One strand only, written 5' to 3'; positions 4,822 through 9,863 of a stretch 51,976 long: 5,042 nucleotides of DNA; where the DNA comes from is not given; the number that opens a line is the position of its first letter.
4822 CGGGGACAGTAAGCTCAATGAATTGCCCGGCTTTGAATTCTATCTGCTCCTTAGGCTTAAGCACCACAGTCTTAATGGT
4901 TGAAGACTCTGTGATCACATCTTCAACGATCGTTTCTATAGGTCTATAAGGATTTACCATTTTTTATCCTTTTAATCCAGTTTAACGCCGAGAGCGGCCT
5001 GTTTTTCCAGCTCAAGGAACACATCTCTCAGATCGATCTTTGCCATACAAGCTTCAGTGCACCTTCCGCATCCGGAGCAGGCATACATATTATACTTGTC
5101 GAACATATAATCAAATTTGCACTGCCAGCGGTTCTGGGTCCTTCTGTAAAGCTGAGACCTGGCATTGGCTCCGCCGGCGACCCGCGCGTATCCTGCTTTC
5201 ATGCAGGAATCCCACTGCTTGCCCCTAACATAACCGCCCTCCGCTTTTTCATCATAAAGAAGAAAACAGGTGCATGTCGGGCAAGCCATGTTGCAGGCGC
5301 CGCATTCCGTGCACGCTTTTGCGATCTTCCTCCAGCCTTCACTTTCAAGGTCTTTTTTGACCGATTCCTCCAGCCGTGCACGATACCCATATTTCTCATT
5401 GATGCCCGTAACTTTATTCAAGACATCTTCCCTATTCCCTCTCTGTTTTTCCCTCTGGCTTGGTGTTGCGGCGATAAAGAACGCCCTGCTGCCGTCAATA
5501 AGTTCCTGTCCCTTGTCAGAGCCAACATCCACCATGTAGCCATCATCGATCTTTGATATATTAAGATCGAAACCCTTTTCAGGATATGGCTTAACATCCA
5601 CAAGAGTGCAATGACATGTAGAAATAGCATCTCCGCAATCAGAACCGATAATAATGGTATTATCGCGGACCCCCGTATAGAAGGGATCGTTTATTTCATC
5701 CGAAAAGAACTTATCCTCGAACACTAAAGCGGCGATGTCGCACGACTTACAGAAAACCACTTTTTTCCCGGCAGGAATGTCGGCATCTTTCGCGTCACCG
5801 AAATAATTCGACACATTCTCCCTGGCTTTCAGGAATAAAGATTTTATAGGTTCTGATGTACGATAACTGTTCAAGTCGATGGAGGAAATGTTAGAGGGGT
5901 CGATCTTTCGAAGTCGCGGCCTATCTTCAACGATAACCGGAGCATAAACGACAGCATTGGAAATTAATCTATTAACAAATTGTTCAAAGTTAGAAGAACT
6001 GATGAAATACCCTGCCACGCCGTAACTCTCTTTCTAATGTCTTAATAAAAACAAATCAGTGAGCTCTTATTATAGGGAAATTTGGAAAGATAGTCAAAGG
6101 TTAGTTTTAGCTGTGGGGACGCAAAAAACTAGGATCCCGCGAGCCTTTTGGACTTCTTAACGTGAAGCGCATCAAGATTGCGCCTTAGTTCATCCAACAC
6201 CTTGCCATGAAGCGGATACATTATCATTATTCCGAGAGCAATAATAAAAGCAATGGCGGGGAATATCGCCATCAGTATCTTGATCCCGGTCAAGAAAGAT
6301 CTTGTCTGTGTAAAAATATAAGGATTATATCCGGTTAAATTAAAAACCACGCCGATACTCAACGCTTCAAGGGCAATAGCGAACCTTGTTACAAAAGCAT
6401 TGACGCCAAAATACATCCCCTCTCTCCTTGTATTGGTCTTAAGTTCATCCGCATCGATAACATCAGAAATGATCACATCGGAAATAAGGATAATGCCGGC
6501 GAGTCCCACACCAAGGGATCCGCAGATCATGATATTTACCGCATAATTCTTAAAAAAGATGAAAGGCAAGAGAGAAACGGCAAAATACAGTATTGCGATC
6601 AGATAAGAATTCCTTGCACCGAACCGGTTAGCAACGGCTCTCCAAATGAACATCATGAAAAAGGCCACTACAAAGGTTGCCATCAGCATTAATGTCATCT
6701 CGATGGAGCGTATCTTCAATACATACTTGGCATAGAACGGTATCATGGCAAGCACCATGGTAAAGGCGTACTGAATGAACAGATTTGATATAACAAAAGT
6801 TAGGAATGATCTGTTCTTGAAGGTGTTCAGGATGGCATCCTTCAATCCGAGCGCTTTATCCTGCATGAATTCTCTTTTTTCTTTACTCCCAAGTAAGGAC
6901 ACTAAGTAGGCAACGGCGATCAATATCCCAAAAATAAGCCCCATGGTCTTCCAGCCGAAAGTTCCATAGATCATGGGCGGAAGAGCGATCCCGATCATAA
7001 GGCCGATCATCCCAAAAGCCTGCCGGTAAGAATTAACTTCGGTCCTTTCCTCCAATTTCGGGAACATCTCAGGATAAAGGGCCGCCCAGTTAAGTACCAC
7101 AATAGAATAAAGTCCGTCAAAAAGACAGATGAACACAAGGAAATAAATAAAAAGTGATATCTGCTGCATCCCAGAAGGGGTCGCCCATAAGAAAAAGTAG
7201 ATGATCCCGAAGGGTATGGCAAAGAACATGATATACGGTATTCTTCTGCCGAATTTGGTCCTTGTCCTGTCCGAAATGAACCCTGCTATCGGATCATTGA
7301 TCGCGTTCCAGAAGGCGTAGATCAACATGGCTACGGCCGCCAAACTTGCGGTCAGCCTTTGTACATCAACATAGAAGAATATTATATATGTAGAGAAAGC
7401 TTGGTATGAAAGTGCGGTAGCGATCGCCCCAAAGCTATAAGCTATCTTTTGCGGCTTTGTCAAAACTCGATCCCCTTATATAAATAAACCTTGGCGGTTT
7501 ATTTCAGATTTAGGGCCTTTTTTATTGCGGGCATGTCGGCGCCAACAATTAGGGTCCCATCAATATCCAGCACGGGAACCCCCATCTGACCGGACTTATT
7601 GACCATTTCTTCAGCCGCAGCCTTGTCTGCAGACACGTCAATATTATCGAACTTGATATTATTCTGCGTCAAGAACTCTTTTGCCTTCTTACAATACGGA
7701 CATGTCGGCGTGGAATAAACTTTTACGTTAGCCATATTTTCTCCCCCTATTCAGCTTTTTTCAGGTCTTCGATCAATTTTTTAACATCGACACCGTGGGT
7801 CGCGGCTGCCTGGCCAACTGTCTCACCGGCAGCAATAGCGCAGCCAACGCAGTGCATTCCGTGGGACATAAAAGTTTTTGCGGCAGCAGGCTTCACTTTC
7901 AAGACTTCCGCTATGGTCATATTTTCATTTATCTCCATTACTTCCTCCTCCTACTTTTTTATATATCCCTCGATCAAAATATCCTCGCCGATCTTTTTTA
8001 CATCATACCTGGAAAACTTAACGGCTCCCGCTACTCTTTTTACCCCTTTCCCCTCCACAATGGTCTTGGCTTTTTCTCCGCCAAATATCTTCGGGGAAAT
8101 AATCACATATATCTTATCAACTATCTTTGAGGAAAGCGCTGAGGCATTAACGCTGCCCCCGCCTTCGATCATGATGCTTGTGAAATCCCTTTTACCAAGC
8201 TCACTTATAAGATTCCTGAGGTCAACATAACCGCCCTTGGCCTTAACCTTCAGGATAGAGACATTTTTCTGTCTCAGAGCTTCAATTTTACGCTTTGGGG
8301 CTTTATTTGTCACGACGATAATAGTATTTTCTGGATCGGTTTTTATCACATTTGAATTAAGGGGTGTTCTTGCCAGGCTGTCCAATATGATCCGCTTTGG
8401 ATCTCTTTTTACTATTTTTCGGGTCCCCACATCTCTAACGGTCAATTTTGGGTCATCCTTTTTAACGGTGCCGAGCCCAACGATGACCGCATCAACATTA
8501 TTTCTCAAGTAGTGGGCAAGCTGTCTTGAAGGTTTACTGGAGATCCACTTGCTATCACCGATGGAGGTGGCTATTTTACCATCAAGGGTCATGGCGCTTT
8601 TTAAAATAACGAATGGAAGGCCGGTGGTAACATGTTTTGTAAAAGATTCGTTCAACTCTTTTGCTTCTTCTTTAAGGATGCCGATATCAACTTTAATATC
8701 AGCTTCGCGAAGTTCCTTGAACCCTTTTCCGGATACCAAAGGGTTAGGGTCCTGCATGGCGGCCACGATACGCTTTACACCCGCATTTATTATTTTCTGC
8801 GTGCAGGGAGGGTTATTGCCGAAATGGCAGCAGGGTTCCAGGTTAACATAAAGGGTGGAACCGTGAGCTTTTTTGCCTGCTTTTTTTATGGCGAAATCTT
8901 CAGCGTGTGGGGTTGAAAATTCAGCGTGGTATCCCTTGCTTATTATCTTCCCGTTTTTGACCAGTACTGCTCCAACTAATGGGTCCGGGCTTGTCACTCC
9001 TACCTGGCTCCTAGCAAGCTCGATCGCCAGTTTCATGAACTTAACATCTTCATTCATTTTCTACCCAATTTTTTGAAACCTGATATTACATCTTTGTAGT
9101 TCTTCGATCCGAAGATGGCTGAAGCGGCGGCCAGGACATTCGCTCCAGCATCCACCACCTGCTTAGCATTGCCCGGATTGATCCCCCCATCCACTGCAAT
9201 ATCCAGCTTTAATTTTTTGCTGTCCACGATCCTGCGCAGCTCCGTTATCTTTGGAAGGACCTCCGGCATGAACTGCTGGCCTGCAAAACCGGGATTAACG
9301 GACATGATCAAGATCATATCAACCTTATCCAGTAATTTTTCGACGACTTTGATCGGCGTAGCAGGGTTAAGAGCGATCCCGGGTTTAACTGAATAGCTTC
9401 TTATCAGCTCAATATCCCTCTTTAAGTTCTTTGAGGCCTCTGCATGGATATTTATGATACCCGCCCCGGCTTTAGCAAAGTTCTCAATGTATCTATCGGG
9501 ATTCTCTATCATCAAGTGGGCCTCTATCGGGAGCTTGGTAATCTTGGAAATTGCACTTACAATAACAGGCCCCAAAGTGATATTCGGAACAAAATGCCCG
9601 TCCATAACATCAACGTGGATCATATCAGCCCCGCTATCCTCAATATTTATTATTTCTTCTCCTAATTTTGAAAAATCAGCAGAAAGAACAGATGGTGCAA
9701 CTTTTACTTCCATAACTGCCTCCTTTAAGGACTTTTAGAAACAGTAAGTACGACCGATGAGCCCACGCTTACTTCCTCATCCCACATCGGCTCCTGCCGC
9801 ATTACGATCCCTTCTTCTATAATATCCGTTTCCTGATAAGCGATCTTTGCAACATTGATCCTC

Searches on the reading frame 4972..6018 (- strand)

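Call 63: search_protein_families(library=pfam, proteins=[window:4972-6018:-], max_evalue=0.00001)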
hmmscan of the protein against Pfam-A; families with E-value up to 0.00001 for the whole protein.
window:4972-6018:- (348 aa): 3 families
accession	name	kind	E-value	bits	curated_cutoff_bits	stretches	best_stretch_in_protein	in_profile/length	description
PF17179.9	Fer4_22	-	2.6e-24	86.3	27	1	236-328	2-95/95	4Fe-4S dicluster domain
PF13183.11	Fer4_8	-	7.6e-08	33.2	27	1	233-328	2-68/68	4Fe-4S dicluster domain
PF13237.11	Fer4_10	-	2.2e-06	27.9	25.5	0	231-277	4-22/53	4Fe-4S dicluster domain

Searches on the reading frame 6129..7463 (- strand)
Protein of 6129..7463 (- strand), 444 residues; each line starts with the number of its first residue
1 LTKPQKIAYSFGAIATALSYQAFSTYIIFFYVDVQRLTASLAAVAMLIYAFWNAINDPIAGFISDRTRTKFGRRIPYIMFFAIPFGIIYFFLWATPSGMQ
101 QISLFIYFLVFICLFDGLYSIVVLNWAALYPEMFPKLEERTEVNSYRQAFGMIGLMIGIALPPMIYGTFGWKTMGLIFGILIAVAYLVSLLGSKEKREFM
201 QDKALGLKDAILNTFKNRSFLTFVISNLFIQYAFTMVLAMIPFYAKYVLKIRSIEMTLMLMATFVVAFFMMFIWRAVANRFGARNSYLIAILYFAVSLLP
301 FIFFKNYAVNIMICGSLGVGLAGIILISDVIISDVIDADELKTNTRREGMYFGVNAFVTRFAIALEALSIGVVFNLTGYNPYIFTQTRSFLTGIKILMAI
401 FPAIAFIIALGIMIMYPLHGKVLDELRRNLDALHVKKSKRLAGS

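Call 63: search_protein_families(library=pfam, proteins=[window:6129-7463:-], max_evalue=0.00001)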
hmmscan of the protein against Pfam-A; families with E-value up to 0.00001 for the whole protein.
window:6129-7463:- (444 aa): 2 families
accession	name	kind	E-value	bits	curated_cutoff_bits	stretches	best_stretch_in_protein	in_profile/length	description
PF13347.12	MFS_2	-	1.7e-76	257.9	27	1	9-418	2-425/427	MFS/sugar transport protein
PF07690.21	MFS_1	-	2.6e-25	89.5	33.4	1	11-364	3-344/347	Major Facilitator Superfamily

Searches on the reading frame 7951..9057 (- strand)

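Call 63: search_protein_families(library=pfam, proteins=[window:7951-9057:-], max_evalue=0.00001)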
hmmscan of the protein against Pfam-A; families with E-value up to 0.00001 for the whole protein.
window:7951-9057:- (368 aa): 3 families
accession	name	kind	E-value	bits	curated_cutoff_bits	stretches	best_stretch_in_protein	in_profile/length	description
PF01872.23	RibD_C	-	1e-51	176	24.1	1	148-361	1-196/197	RibD C-terminal domain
PF00383.29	dCMP_cyt_deam_1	-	1.7e-21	76.5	25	1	1-101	1-102/102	Cytidine and deoxycytidylate deaminase zinc-binding region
PF14437.12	MafB19-deam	-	6.8e-13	49.2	27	1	3-117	2-117/142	MafB19-like deaminase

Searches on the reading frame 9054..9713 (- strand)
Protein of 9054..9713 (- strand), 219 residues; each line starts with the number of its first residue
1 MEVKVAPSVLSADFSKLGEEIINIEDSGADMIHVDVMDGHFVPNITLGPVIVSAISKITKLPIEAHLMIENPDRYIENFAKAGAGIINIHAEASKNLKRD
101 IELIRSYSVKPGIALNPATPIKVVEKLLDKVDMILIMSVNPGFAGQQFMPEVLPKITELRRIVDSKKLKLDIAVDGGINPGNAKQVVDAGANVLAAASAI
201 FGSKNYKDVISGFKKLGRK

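Call 63: search_protein_families(library=pfam, proteins=[window:9054-9713:-], max_evalue=0.00001)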
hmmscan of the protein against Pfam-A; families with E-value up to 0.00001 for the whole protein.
window:9054-9713:- (219 aa): 1 family
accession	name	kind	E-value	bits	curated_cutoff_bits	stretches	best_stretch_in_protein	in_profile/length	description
PF00834.25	Ribul_P_3_epim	-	3.3e-81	271.9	21.1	1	4-201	1-198/198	Ribulose-phosphate 3 epimerase family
